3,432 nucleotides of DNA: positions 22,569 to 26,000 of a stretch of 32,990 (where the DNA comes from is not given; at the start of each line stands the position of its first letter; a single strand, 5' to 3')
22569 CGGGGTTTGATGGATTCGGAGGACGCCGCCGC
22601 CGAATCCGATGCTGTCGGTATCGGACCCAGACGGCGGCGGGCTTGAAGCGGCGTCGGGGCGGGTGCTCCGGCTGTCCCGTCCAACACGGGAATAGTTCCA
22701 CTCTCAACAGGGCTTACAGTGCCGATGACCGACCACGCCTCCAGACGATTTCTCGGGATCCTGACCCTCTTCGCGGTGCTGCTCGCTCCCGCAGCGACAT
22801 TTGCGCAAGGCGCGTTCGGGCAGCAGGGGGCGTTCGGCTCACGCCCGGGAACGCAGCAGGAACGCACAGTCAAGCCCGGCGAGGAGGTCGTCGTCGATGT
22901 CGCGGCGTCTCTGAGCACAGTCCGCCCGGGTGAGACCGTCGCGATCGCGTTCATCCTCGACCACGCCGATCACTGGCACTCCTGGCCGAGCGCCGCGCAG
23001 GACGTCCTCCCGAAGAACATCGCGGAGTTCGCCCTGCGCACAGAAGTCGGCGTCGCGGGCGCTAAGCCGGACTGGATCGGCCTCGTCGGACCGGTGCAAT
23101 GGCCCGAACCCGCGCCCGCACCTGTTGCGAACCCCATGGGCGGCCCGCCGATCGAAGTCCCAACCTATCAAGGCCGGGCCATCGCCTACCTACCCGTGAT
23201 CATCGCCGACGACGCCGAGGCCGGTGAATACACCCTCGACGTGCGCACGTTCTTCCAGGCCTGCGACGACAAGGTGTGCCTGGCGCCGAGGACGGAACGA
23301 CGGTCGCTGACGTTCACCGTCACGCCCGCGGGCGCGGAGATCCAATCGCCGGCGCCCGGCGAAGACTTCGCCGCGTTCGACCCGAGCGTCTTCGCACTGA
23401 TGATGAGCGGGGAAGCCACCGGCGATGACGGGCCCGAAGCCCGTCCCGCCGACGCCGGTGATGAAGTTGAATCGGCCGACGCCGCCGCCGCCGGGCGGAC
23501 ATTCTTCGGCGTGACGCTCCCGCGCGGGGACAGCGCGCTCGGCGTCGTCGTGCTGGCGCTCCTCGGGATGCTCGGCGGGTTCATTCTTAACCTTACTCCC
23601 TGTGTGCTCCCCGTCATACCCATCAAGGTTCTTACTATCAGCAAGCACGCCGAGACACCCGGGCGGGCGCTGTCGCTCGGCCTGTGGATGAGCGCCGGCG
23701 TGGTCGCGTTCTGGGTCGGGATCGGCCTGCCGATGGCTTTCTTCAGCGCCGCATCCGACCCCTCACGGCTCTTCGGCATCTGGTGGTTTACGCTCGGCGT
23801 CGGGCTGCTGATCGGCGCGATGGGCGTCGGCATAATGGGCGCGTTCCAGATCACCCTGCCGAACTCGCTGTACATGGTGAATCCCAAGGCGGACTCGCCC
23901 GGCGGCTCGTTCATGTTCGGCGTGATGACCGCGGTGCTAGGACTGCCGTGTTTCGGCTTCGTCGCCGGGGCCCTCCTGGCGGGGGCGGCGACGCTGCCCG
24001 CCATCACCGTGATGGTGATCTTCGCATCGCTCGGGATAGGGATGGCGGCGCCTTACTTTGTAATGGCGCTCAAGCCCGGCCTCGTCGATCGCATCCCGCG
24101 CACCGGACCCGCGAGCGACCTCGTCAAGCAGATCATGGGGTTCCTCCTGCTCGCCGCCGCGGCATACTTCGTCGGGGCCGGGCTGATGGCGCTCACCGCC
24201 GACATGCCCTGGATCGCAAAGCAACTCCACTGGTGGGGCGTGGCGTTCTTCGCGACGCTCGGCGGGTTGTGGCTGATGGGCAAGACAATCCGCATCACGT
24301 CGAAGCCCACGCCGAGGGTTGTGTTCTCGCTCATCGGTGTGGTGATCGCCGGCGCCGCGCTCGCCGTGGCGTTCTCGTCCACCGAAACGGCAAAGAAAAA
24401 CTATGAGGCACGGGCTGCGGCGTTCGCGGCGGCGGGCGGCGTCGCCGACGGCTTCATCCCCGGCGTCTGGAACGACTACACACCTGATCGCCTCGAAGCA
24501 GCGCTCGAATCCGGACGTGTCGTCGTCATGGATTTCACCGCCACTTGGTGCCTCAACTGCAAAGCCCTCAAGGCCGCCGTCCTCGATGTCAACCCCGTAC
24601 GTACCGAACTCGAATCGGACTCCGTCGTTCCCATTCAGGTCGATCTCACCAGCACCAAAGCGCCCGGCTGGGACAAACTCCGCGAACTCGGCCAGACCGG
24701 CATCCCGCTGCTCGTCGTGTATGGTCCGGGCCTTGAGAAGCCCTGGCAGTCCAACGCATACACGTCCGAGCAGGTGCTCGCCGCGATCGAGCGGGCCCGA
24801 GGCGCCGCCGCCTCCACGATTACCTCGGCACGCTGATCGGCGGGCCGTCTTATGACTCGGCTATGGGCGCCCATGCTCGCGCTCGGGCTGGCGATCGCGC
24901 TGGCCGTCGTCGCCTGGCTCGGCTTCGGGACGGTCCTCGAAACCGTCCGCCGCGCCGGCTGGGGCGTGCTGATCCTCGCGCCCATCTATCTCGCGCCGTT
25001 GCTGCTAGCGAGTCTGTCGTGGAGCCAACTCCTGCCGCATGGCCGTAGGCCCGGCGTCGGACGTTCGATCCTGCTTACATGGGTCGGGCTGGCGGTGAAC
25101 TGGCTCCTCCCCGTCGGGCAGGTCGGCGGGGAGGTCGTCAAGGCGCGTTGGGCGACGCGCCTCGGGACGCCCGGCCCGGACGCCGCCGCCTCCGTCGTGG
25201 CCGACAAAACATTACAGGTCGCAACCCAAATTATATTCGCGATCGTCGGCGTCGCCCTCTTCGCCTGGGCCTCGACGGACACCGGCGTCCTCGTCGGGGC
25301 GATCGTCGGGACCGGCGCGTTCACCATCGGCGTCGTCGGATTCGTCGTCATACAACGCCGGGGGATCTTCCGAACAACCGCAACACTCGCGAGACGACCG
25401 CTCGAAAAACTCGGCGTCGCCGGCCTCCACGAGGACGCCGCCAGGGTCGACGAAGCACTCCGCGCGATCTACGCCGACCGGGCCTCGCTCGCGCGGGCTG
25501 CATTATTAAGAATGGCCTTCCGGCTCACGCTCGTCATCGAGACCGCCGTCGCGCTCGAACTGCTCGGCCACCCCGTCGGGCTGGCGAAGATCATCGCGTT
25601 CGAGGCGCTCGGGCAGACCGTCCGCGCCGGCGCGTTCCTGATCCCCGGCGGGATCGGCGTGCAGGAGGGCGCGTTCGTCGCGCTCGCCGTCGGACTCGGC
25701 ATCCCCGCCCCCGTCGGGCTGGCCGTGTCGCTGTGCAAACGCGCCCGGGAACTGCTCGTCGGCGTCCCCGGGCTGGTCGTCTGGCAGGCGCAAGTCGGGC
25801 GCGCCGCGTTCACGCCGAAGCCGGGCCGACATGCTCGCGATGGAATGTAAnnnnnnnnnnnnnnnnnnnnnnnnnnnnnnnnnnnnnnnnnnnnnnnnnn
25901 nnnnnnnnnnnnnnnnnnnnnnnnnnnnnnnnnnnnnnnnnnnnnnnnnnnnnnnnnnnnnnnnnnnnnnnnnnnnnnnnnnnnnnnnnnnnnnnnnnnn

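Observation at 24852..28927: Sulfotransferase-centred lipid-modification module embedded in hopanoid-associated genes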

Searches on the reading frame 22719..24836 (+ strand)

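Call 5: search_protein_families(library=pfam, proteins=[window:22719-24836:+], max_evalue=0.01)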
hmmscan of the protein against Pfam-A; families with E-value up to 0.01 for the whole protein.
window:22719-24836:+ (705 aa): 4 families
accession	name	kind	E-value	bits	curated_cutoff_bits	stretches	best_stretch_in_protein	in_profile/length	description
PF02683.22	DsbD_TM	-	6.9e-13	48.8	27.1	1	279-485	3-215/219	Cytochrome C biogenesis protein transmembrane domain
PF13899.12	Thioredoxin_7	-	4.4e-09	36.8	27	1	584-670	2-83/83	Thioredoxin-like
PF13098.12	Thioredoxin_2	-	5.4e-05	23.9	27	1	597-671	3-85/104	Thioredoxin-like domain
PF00085.26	Thioredoxin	-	8.8e-05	22.9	23.5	1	593-678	11-89/103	Thioredoxin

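Call 6: search_protein_families(library=ncbifam, proteins=[window:22719-24836:+], max_evalue=0.01)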
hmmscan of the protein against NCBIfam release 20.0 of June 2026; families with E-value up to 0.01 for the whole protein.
window:22719-24836:+ (705 aa): 4 families
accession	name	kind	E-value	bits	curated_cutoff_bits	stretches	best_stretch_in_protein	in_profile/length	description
NF001419.0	PRK00293.1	subfamily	3.7e-30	105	330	1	172-668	114-544/574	protein-disulfide reductase DsbD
NF045694.1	seleno_TsoB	exception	2e-26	92.2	805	1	277-666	181-541/572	rhodanese/DsbD fusion-like selenoprotein TsoB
TIGR01068.1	thioredoxin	equivalog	0.00034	20.7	96.8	1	594-643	8-56/101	thioredoxin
NF008229.0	PRK10996.1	equivalog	0.0018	18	125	1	562-625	15-78/141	thioredoxin TrxC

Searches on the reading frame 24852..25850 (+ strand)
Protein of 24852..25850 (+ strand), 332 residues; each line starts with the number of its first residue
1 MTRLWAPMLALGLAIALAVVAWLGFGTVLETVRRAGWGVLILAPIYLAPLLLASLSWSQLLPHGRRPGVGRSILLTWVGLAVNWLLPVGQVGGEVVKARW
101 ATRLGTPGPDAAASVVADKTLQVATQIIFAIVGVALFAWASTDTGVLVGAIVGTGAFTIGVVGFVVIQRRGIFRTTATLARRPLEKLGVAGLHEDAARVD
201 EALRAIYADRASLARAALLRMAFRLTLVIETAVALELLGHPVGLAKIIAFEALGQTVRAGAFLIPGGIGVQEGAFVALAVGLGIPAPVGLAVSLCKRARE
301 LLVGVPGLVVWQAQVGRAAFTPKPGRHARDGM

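Call 5: search_protein_families(library=pfam, proteins=[window:24852-25850:+], max_evalue=0.01)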
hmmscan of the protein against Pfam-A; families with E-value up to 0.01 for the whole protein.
window:24852-25850:+ (332 aa): 1 family
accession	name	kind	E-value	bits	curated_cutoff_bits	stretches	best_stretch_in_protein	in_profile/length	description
PF03706.18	LPG_synthase_TM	-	2e-32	113.3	33.4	1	10-303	2-297/302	Lysylphosphatidylglycerol synthase TM region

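Call 6: search_protein_families(library=ncbifam, proteins=[window:24852-25850:+], max_evalue=0.01)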
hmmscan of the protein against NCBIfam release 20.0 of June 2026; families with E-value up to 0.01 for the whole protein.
window:24852-25850:+ (332 aa): 2 families
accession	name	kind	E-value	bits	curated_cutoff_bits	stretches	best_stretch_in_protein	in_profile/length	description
TIGR03476.1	HpnL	subfamily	6.3e-79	265.6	195.65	1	8-313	8-316/318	putative membrane protein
TIGR00374.1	TIGR00374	subfamily_domain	9.3e-16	58.1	43.2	1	10-297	2-295/323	flippase-like domain-containing protein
